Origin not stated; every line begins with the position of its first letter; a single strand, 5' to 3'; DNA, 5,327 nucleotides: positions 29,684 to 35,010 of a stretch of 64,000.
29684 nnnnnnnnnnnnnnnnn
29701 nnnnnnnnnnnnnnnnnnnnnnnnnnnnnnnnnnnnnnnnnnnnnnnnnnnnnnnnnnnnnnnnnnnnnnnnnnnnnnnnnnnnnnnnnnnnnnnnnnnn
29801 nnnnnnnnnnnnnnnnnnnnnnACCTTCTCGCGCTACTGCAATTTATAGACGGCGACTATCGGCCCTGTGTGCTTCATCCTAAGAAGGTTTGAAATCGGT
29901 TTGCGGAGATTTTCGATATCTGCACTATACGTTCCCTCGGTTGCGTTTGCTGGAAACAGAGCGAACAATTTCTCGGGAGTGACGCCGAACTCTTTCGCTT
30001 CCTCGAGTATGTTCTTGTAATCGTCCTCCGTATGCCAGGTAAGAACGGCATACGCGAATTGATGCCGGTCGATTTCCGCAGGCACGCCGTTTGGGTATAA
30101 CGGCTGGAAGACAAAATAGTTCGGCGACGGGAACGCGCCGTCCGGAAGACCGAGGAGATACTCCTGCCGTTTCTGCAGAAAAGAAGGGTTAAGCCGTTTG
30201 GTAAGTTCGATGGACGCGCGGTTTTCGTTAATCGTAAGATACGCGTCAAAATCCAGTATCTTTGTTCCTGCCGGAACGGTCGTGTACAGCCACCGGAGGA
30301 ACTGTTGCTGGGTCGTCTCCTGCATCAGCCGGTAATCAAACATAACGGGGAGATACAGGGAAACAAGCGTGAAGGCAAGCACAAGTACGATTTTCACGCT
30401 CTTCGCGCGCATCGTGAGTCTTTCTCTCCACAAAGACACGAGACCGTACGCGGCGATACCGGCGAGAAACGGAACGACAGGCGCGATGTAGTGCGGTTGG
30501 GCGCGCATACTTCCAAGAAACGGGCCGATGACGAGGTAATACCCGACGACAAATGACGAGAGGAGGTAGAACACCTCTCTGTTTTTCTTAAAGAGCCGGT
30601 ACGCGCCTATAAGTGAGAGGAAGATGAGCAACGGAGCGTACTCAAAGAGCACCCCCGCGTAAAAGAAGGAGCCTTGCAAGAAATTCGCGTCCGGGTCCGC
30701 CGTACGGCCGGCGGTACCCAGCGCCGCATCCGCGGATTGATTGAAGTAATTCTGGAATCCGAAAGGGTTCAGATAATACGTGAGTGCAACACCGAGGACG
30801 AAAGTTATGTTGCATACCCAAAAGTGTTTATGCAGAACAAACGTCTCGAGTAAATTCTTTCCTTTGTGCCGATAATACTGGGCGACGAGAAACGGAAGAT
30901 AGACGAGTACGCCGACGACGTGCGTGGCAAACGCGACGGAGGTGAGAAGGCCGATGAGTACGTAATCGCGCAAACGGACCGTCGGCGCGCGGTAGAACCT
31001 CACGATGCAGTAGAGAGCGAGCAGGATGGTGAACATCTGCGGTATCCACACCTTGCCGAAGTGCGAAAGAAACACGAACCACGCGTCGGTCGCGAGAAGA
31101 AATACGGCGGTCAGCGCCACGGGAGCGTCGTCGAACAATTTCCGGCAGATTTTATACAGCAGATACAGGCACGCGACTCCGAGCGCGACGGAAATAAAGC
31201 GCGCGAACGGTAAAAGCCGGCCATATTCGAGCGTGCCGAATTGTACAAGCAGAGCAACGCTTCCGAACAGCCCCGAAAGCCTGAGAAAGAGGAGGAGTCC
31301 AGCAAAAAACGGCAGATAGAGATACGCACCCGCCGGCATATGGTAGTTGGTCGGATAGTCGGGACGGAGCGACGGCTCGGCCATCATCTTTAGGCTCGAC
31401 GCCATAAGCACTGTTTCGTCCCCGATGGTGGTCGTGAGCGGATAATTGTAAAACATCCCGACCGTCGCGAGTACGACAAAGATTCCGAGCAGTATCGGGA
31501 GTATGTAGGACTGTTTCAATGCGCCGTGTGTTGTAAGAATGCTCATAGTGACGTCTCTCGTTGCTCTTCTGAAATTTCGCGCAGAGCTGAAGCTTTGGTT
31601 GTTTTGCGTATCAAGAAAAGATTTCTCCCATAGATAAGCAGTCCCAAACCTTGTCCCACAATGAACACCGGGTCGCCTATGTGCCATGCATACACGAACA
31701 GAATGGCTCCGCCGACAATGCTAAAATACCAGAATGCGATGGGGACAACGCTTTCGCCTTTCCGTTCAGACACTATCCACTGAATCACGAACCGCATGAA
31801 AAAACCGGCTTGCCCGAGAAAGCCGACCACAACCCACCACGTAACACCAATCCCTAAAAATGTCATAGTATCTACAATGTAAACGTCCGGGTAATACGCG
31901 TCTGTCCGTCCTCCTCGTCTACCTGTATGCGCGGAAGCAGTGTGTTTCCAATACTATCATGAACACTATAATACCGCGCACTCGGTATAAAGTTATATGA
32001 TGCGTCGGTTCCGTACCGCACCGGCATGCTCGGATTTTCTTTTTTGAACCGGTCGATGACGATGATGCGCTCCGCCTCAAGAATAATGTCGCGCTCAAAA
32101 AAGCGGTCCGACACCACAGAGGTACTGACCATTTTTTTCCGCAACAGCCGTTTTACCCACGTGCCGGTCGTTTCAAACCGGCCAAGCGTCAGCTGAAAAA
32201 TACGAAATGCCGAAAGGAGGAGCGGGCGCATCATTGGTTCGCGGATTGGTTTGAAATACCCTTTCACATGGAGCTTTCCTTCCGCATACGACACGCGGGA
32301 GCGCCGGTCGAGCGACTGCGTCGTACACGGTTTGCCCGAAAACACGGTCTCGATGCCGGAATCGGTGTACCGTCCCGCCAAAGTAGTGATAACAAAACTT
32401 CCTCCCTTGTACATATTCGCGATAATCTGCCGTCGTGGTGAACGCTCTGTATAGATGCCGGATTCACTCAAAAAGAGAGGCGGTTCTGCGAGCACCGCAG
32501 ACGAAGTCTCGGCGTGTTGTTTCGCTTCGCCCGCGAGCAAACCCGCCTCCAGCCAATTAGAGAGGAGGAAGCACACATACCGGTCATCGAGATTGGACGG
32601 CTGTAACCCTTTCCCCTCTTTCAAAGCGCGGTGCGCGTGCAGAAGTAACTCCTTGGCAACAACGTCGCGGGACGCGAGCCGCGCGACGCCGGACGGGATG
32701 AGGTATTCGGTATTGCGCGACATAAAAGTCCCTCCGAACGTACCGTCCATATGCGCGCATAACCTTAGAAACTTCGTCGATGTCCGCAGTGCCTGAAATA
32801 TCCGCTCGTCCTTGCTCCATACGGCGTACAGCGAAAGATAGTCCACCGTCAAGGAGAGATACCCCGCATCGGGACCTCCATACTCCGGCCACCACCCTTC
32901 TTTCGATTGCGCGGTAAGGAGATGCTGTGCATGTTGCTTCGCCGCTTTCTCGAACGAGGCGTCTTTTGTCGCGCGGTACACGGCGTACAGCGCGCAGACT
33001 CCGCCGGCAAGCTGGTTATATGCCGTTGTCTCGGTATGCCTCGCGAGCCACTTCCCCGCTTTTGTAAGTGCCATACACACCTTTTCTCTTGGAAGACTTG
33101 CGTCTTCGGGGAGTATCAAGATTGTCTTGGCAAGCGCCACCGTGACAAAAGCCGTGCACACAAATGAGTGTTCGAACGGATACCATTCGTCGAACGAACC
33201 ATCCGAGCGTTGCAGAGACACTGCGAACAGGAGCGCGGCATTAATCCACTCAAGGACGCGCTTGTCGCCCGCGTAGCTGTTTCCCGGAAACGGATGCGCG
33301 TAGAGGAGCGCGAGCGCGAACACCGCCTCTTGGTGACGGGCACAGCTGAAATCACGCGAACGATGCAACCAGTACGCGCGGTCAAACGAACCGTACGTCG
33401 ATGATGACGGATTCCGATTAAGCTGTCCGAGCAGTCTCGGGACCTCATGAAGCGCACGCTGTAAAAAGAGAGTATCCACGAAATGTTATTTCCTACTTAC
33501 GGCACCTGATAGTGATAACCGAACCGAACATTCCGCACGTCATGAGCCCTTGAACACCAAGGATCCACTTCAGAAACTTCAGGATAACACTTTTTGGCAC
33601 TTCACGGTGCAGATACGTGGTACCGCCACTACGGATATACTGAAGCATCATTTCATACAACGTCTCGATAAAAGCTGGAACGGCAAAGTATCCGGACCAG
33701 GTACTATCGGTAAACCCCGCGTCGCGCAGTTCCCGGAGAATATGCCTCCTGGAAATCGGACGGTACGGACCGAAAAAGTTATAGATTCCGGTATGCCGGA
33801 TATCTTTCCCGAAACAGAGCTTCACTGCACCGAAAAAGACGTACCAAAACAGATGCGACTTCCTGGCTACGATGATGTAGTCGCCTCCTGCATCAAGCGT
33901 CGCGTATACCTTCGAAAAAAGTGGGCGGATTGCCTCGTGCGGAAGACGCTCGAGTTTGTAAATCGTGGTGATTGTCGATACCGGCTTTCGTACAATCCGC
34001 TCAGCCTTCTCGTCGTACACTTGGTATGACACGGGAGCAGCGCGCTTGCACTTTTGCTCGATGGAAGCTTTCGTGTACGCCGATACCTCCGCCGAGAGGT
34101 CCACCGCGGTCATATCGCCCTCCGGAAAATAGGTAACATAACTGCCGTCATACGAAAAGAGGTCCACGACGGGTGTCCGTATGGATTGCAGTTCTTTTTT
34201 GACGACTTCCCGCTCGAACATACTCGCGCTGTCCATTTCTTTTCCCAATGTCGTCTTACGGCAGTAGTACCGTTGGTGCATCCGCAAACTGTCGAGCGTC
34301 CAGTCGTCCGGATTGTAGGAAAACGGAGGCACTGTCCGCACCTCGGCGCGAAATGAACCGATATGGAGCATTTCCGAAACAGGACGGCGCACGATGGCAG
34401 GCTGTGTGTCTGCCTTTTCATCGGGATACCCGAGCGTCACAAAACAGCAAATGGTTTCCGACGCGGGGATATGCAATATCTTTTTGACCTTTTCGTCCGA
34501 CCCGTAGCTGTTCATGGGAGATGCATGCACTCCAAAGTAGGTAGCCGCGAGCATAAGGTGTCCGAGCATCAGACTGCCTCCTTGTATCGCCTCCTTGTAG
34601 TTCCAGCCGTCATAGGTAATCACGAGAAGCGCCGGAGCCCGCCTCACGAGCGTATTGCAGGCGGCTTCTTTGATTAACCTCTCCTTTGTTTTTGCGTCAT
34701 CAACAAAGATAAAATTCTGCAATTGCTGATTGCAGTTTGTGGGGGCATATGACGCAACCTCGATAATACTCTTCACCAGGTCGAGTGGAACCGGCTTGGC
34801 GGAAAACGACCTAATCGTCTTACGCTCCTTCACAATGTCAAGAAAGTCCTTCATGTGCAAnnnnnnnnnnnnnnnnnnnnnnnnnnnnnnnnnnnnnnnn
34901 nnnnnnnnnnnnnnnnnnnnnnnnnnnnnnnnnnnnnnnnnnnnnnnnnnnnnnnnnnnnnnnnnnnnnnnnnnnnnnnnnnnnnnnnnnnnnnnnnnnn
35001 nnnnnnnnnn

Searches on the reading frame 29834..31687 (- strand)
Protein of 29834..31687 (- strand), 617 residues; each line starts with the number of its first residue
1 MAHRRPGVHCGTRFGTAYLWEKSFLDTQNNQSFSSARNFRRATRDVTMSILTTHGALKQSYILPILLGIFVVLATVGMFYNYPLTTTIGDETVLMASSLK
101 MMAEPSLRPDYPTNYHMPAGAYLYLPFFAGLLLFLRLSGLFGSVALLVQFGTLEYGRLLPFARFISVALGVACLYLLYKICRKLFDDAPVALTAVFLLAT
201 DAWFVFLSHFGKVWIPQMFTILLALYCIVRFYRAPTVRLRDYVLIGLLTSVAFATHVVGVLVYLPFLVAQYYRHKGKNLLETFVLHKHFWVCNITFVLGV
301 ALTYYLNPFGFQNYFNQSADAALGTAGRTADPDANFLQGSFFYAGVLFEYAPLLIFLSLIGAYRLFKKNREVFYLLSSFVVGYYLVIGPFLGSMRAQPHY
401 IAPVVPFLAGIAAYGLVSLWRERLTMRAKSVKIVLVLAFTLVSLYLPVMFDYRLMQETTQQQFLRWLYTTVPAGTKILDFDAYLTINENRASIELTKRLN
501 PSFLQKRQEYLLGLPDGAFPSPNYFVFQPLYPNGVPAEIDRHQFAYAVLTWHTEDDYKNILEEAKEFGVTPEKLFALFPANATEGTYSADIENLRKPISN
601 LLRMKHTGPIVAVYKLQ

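Call 3: search_protein_families(library=pfam, proteins=[window:29834-31687:-], max_evalue=0.01)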
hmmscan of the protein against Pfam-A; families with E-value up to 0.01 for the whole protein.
window:29834-31687:- (617 aa): 3 families
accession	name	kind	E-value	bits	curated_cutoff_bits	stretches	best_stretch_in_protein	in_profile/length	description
PF13231.12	PMT_2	-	1.5e-09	38.7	26.1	1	162-287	24-145/160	Dolichyl-phosphate-mannose-protein mannosyltransferase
PF02366.24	PMT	-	1.1e-06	28.9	22.7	1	134-309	56-237/245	Dolichyl-phosphate-mannose-protein mannosyltransferase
PF12679.13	ABC2_membrane_2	-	6.3e-05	22.8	27.2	1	284-428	12-101/283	ABC-2 family transporter protein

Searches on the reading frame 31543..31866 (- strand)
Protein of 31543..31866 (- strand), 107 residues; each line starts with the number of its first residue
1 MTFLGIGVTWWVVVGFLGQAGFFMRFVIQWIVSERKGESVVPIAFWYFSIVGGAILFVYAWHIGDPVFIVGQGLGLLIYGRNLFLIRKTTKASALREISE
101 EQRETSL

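Call 67: search_protein_families(library=pfam, proteins=[window:31543-31866:-], max_evalue=0.001)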
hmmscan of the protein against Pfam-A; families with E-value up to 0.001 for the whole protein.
window:31543-31866:- (107 aa): 1 family
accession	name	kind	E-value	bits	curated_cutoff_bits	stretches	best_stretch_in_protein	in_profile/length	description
PF07578.16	LAB_N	-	1.4e-29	102.4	26.7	1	14-83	1-70/71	Lipid A Biosynthesis N-terminal domain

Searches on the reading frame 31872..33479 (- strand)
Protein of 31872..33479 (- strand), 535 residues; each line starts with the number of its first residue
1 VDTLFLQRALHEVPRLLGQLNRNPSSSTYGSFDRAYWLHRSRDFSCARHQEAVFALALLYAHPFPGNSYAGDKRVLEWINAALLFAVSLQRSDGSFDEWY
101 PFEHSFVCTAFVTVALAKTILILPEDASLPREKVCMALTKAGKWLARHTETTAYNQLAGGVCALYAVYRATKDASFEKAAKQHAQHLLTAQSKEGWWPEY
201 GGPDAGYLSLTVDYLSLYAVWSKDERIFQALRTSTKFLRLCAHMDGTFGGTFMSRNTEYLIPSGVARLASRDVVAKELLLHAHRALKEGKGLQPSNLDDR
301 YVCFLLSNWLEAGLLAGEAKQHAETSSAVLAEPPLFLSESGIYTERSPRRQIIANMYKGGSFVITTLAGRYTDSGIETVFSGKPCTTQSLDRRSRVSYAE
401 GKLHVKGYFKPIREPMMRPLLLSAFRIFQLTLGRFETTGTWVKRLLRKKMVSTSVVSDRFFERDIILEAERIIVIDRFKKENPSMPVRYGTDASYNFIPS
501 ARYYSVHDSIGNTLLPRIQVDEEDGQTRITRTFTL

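Call 3: search_protein_families(library=pfam, proteins=[window:31872-33479:-], max_evalue=0.01)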
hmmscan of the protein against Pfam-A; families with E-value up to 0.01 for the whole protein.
window:31872-33479:- (535 aa): 1 family
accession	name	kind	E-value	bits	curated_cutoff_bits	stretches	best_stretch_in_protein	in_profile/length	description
PF09492.16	Pec_lyase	-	4.8e-05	23.2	22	1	161-207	45-91/292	Pectic acid lyase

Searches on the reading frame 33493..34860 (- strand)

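Call 6: search_protein_families(library=pfam, proteins=[window:33493-34860:-], max_evalue=0.001)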
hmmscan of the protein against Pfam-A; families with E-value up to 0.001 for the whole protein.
window:33493-34860:- (455 aa): 2 families
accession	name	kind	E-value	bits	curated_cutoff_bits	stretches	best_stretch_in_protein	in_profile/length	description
PF00881.29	Nitroreductase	-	2.6e-20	73.7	23.5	2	10-84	1-75/167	Nitroreductase family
PF14512.11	TM1586_NiRdase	-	3.9e-05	23.8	27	0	7-166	3-150/215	Putative TM nitroreductase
